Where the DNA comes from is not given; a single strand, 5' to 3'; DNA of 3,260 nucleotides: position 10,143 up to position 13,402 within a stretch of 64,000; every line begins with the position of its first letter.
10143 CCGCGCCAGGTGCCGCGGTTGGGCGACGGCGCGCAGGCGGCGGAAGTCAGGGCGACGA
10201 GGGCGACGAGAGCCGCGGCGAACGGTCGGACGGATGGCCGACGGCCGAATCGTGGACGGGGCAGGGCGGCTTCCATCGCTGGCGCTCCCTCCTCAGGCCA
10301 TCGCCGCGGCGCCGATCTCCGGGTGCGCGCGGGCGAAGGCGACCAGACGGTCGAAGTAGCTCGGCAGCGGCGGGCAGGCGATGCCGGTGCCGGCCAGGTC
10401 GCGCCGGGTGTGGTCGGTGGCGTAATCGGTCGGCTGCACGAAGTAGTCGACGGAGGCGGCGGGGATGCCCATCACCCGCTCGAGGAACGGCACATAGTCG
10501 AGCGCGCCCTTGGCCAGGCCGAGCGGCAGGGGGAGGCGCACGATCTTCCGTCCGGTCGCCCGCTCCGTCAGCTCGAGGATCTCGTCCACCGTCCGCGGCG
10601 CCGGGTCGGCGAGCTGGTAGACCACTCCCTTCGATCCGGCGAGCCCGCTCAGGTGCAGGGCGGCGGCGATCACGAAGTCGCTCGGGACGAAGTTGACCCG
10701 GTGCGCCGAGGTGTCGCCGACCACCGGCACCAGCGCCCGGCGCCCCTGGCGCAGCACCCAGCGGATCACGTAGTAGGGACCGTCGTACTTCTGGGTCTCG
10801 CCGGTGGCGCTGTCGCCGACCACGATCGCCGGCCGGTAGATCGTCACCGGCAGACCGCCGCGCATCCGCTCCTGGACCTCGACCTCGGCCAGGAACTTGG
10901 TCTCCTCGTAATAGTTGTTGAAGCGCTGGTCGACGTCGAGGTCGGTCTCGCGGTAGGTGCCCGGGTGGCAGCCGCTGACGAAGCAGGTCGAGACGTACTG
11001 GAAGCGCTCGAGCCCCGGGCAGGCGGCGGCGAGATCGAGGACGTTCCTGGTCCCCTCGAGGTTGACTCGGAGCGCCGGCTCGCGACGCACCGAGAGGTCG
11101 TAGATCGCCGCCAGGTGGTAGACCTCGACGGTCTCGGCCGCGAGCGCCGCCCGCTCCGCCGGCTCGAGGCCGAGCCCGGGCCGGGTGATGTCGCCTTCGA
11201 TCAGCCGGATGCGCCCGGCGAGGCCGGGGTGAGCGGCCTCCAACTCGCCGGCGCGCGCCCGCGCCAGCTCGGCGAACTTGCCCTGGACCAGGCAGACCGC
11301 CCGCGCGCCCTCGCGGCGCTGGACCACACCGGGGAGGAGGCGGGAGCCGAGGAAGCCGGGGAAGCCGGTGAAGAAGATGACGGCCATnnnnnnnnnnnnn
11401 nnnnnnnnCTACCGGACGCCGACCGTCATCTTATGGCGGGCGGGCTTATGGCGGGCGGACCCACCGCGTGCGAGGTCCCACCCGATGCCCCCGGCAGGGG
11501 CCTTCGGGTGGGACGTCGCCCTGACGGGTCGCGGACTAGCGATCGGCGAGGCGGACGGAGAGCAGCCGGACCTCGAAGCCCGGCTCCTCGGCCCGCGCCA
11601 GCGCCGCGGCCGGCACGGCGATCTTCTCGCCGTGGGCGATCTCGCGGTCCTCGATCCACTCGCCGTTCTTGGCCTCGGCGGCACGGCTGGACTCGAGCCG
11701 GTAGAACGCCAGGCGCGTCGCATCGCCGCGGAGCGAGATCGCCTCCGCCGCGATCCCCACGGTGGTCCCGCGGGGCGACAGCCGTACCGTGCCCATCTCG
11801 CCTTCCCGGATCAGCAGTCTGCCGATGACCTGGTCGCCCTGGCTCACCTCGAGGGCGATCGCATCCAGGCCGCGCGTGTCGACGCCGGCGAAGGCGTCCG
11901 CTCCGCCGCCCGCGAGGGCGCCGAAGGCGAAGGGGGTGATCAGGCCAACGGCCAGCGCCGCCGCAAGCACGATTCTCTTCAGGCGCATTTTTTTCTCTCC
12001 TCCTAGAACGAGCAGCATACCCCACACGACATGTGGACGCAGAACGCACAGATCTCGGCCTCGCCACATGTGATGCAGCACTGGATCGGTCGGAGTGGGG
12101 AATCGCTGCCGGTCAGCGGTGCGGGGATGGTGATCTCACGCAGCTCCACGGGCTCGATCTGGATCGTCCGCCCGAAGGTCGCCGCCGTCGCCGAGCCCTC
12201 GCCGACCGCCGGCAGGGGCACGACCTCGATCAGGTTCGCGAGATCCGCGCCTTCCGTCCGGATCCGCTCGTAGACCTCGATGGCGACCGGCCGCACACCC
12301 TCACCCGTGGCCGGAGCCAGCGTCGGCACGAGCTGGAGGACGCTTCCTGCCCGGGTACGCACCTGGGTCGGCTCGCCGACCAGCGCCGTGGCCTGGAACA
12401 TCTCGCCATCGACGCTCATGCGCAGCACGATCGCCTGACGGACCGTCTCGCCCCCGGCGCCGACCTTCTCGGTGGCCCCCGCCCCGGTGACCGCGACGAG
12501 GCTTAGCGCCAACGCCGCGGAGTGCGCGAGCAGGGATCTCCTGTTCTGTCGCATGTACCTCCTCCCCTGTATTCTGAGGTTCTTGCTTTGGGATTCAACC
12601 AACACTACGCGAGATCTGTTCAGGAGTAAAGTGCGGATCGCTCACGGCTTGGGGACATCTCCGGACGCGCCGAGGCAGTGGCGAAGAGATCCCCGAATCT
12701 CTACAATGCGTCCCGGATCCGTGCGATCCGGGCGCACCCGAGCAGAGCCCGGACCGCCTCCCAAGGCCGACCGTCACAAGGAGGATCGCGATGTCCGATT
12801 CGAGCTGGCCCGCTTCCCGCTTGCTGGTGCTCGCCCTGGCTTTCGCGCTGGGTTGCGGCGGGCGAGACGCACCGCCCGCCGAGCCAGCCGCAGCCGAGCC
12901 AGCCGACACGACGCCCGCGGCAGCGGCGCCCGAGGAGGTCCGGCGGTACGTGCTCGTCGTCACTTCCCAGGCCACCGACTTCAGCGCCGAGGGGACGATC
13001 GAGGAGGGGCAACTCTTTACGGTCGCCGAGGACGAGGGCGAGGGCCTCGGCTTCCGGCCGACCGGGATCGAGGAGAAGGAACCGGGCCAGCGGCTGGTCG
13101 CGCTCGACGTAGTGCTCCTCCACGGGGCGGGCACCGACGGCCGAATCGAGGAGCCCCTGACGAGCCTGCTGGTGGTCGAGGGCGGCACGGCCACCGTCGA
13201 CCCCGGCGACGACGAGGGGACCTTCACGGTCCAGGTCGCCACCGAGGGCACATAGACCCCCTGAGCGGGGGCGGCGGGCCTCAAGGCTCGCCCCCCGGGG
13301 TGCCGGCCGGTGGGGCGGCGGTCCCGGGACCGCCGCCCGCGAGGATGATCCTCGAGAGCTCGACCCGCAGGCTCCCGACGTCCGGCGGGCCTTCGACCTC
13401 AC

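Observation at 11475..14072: Cluster of unannotatable secreted proteins, one carrying an 8-Cys C-terminal tail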

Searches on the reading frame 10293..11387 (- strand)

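Call 30: search_protein_families(library=pfam, proteins=[window:10293-11387:-], max_evalue=0.001)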
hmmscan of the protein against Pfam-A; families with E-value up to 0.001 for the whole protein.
window:10293-11387:- (364 aa): 3 families
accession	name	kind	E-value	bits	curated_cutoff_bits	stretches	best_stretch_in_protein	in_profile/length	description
PF07993.18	NAD_binding_4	-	6.9e-46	156.9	20.1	1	7-242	2-257/258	Male sterility protein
PF01370.27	Epimerase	-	2.6e-14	53.7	20.9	1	5-231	2-210/240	NAD dependent epimerase/dehydratase family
PF01073.25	3Beta_HSD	-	1.9e-07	30.8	22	1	7-193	3-185/280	3-beta hydroxysteroid dehydrogenase/isomerase family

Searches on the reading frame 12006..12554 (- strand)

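Call 8: search_protein_families(library=pfam, proteins=[window:12006-12554:-], max_evalue=1)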
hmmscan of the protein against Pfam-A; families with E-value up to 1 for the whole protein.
window:12006-12554:- (183 aa): 1 family
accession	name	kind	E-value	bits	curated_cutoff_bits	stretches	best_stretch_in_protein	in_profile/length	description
PF24729.2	Acb2_Tad1_hairpin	-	0.13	12.9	27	1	90-114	8-31/58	Acb2/Tad1, hairpin domain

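Call 9: search_protein_families(library=ncbifam, proteins=[window:12006-12554:-], max_evalue=1)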
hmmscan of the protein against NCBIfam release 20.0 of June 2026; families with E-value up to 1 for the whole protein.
window:12006-12554:- (183 aa): 2 families
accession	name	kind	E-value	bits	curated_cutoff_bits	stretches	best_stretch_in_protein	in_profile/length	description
TIGR00615.1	recR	equivalog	0.036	13.5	162.55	1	105-175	7-75/196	recombination mediator RecR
NF008550.0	PRK11477.1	equivalog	0.13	11.1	612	1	29-67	65-103/385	CdaR family transcriptional regulator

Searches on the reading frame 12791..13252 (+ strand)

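Call 8: search_protein_families(library=pfam, proteins=[window:12791-13252:+], max_evalue=1)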
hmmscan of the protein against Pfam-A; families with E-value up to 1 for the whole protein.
window:12791-13252:+ (154 aa): 1 family
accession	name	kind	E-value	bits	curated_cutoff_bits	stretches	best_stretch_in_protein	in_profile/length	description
PF20544.3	DUF6758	-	0.041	13.6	27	1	72-102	98-128/208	Family of unknown function (DUF6758)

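Call 9: search_protein_families(library=ncbifam, proteins=[window:12791-13252:+], max_evalue=1)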
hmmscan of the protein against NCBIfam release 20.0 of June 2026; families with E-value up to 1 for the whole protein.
window:12791-13252:+ (154 aa): 1 family
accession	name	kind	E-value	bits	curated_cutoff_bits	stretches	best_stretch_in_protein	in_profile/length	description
NF058595.1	invert_tail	domain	0.062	13.6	37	1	11-40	61-90/113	lipo-invert putative C-terminal anchoring domain-containing protein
